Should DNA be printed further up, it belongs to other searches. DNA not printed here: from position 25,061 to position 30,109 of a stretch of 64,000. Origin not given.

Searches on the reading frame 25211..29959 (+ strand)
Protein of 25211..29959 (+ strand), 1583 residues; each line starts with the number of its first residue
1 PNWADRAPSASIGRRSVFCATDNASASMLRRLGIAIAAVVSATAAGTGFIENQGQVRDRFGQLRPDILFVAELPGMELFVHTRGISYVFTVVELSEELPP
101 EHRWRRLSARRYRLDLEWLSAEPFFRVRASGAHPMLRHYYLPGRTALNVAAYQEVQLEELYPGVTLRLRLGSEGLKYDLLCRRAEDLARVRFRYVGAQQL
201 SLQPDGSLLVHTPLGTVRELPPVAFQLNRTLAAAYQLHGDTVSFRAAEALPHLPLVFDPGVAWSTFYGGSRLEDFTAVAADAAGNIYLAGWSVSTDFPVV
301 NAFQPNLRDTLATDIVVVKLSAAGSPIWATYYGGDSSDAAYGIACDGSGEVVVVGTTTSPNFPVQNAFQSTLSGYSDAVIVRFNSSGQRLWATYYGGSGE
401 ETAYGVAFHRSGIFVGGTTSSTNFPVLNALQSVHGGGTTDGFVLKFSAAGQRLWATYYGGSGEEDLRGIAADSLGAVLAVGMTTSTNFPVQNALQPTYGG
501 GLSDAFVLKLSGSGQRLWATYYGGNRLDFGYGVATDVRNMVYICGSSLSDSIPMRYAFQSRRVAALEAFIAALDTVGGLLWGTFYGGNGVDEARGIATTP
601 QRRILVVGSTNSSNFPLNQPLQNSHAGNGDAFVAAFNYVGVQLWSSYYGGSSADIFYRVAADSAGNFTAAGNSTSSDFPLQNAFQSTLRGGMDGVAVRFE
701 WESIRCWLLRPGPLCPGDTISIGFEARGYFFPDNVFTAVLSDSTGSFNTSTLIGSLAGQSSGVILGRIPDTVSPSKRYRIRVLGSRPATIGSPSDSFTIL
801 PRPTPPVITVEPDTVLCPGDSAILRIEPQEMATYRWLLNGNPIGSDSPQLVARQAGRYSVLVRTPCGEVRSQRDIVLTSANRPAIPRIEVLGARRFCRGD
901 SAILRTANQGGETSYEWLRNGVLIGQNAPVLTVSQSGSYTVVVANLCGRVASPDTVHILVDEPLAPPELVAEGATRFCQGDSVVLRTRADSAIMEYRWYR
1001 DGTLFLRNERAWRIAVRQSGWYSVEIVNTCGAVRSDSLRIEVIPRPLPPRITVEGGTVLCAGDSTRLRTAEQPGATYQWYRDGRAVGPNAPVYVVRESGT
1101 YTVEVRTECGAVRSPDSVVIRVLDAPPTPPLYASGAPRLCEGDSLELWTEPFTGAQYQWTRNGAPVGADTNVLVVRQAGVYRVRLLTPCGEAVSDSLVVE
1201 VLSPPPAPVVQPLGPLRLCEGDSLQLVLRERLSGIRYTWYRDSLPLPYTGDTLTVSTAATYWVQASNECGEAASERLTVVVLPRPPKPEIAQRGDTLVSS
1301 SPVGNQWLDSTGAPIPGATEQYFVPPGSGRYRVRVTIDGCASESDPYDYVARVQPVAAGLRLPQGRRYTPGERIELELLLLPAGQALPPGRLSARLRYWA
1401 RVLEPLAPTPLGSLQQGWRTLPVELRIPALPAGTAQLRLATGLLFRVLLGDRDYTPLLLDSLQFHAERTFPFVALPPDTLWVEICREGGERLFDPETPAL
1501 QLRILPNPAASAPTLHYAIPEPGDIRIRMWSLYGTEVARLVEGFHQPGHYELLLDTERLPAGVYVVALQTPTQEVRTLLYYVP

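Call 8: search_protein_families(library=pfam, proteins=[window:25211-29959:+], max_evalue=0.0001)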
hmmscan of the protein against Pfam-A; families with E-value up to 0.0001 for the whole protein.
window:25211-29959:+ (1583 aa): 8 families
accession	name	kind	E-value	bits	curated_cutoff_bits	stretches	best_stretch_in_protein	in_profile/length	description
PF25778.1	DUF7948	-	5.7e-37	128.3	27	1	49-259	1-213/214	Domain of unknown function (DUF7948)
PF19081.6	Ig_7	-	4.1e-24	85.1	27.3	1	1205-1283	1-84/84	Ig-like domain CHU_C associated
PF06739.17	SBBP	-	1.9e-23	82.6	20.5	0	454-489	2-38/38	Beta-propeller repeat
PF06832.18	BiPBP_C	-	4.6e-13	49.3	26.8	0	982-1035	34-87/90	Penicillin-Binding Protein C-terminus Family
PF13927.12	Ig_3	-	5.1e-12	46.6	30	0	805-847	1-48/78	Immunoglobulin domain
PF13895.12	Ig_2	-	9e-12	45.5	27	0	1054-1108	7-66/79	Immunoglobulin domain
PF16820.11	PKD_3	-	9.5e-07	29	26.3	0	826-863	27-65/68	PKD-like domain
PF19408.5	PKD_6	-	8.5e-05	23.3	25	0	888-951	6-76/82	PKD-like domain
